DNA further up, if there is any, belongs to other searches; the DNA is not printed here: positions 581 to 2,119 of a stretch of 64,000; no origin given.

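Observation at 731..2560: ThrC paralog + stand-alone NIL protein + MoaD/ThiS-like carrier: candidate protein-thiocarboxylate route to homocysteine/methionine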

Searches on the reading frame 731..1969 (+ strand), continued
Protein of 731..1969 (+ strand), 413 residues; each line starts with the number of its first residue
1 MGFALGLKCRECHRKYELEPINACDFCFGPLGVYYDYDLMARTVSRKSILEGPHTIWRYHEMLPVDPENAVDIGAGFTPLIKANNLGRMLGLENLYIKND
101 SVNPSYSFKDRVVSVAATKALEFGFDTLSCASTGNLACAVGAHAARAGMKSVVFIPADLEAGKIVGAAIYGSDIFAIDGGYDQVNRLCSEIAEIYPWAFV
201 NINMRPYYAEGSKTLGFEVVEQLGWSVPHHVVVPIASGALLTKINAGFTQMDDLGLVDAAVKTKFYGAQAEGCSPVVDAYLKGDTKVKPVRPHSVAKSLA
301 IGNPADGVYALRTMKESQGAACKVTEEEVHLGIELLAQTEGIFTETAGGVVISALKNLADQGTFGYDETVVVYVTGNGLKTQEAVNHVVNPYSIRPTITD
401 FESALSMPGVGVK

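Call 53: get_annotated_region(hit=H23, flank=1500)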
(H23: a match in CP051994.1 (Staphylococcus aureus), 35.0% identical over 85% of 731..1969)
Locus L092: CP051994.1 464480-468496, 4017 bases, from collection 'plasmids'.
description: Staphylococcus aureus strain ER08327.3 plasmid pER08327.3A.1, complete sequence
organism: Staphylococcus aureus (NCBI taxid 1280)
taxonomy: Bacteria; Bacillota; Bacilli; Bacillales; Staphylococcaceae; Staphylococcus; Staphylococcus aureus
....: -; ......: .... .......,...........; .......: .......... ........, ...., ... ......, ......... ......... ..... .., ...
typing (MOB-suite, as given by PLSDB): non-mobilizable
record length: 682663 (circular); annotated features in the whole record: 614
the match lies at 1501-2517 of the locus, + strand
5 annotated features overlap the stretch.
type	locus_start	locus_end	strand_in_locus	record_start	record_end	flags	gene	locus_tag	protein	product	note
CDS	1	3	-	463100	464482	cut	-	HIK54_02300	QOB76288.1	aspartate kinase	-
CDS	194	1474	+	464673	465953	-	-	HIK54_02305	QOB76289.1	homoserine dehydrogenase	-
CDS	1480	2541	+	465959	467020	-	-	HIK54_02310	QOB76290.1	threonine synthase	-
CDS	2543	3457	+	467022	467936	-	-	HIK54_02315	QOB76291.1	homoserine kinase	-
CDS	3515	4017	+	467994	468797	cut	-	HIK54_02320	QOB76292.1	Cof-type HAD-IIB family hydrolase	-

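Call 77: search_protein_representatives(protein=window:731-1969:+)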
Query: 413 residues. Proteins with E-value up to 0.001 (for the whole library): 12484; up to 1e-10: 6587; up to 1e-30: 1777. The best 150 are listed.
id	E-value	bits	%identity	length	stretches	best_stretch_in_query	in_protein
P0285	2.4e-149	514.2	57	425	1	6-403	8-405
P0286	1.2e-129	449.4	53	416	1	2-402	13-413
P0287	1.5e-124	432.6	49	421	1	4-403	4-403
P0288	3.6e-122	424.7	49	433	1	7-404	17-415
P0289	1.9e-119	415.7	67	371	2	75-265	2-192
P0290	1.3e-117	409.8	49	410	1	4-395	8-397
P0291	1.6e-116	406.1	50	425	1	5-399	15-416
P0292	7.1e-111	387.5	49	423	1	9-390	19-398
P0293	1.6e-102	360.0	45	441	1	5-384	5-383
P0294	2.3e-101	356.2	44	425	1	3-385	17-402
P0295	1.2e-97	344.0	52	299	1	7-301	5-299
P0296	2.6e-97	342.8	46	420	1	4-406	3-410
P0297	3.1e-97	342.6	60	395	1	6-260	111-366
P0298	9.1e-97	341.1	50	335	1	90-405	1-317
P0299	9.4e-96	337.7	55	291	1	6-292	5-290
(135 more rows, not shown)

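Call 79: list_cluster_members(proteins=[P0285, P0286, P0287, P0288, P0290, P0291, P0292, P0293, P0294, P0296])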
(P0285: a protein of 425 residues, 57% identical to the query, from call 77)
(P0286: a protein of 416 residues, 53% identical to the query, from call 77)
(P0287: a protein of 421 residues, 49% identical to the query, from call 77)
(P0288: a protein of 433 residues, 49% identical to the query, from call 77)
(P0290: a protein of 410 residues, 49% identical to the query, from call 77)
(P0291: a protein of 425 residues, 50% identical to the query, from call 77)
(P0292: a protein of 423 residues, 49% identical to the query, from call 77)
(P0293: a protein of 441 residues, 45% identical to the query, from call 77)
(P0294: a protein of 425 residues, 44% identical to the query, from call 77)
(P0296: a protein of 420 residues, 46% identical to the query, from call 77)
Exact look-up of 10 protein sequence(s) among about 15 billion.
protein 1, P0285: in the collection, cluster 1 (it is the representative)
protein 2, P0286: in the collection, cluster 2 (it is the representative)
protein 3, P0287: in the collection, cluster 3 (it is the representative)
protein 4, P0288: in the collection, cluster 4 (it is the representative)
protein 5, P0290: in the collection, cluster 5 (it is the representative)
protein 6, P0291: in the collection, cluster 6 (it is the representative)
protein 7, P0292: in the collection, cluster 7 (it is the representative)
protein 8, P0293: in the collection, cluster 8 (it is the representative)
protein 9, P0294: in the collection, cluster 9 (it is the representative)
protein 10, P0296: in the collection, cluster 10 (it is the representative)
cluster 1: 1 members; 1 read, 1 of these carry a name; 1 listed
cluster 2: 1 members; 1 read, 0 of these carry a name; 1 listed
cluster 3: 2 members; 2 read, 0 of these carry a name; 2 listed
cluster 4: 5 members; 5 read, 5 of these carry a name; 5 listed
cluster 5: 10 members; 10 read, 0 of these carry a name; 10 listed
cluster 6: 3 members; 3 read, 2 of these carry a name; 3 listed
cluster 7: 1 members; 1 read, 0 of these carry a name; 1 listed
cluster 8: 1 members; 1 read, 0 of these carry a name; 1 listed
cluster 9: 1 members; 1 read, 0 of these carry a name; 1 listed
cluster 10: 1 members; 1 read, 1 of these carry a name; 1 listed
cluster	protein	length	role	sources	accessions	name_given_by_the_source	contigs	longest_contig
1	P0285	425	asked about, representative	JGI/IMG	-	threonine synthase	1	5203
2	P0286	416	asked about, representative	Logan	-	-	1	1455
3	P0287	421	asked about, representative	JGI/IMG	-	-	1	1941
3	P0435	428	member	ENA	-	-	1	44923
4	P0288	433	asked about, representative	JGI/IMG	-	threonine synthase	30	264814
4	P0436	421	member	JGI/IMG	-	threonine synthase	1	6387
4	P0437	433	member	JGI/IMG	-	threonine synthase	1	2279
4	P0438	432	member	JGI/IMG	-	threonine synthase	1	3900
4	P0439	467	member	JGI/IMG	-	threonine synthase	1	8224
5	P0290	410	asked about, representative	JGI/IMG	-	-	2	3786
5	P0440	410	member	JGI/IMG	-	-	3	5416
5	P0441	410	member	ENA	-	-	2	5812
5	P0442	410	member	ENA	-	-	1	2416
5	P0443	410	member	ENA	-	-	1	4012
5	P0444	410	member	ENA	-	-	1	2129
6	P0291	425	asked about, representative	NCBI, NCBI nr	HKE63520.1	MAG TPA: threonine synthase [Micromonosporaceae bacterium] | threonine synthase [Micromonosporaceae bacterium]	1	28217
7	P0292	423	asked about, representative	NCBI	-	-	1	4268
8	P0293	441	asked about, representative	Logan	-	-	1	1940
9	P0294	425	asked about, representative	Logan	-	-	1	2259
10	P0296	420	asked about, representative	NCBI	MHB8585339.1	MAG: threonine synthase [Thermoplasmatota archaeon]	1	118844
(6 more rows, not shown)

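Call 88: search_protein_families(library=pfam, proteins=[L012:10916-11986:-, L040:10754-11866:-, L073:10104-10658:-, L062:4449-5735:-, L007:3938-4831:-, L032:667-2283:-, L057:4129-4413:-, L073:3716-4066:-], max_evalue=0.001)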
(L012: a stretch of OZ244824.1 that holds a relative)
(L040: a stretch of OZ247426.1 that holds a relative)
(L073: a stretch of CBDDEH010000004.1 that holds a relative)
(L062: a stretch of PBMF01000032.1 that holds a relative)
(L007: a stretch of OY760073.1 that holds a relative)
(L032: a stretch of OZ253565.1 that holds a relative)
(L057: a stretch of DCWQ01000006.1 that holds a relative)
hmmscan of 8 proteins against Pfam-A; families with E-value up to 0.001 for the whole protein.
L012:10916-11986:- (357 aa): 1 family
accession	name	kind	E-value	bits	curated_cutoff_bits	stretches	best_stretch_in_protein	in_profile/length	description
PF01925.25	TauE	-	3.6e-39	135.3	32.6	1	21-302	1-234/237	Sulfite exporter TauE/SafE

L040:10754-11866:- (371 aa): 4 families
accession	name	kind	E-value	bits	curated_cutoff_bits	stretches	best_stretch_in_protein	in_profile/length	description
PF24621.2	DHQS_C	-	2.9e-45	154.2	27.6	1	191-335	1-144/144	3-dehydroquinate synthase C-terminal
PF01761.26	DHQ_synthase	-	5.3e-43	145.8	24.2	1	77-189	2-114/115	3-dehydroquinate synthase N-terminal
PF13685.12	Fe-ADH_2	-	1.6e-10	41.6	28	1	29-178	5-143/149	Iron-containing alcohol dehydrogenase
PF00465.25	Fe-ADH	-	4.9e-06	26.7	31.3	1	24-139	4-129/168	Iron-containing alcohol dehydrogenase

L073:10104-10658:- (185 aa): 3 families
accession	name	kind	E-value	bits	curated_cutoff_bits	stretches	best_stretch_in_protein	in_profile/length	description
PF01202.28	SKI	-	6.5e-41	140.5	22.1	1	14-172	2-157/159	Shikimate kinase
PF13238.12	AAA_18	-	6.3e-05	23.9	29.4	1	7-114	1-108/128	AAA domain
PF13671.12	AAA_33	-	8.2e-05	23.4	27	1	7-78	2-74/143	AAA domain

L062:4449-5735:- (429 aa): 1 family
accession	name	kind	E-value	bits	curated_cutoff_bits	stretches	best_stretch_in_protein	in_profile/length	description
PF06965.17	Na_H_antiport_1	-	8.7e-58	196.4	23.5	1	14-416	11-371/374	Na+/H+ antiporter 1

L007:3938-4831:- (298 aa): 2 families
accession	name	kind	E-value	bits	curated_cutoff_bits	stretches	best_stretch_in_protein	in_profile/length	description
PF01556.23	DnaJ_C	-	1.4e-36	126.3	26.6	1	129-273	2-152/152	DnaJ C terminal domain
PF00226.36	DnaJ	-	1.5e-25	89.5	27.8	1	4-65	2-63/63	DnaJ domain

L032:667-2283:- (539 aa): 2 families
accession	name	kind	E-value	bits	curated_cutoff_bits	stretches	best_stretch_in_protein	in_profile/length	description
PF02913.24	FAD-oxidase_C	-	2.6e-35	122.7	21.2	1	271-534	1-246/248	FAD linked oxidases, C-terminal domain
PF01565.28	FAD_binding_4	-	9.9e-31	106.7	26.4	1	95-232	1-134/139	FAD binding domain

L057:4129-4413:- (95 aa): 1 family
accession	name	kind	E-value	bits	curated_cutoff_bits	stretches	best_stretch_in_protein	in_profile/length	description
PF03992.22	ABM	-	0.00051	20.6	23.1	1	4-76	4-77/78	Antibiotic biosynthesis monooxygenase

L073:3716-4066:- (117 aa): 3 families
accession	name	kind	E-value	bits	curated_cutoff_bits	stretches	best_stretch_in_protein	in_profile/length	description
PF13411.12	MerR_1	-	1.1e-18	67.5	21.6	1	15-80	3-67/69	MerR HTH family regulatory protein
PF13591.12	MerR_2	-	5.2e-13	49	29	1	20-97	8-84/84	MerR HTH family regulatory protein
PF00376.29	MerR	-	1.5e-12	47.6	28.2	1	15-50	2-38/38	MerR family regulatory protein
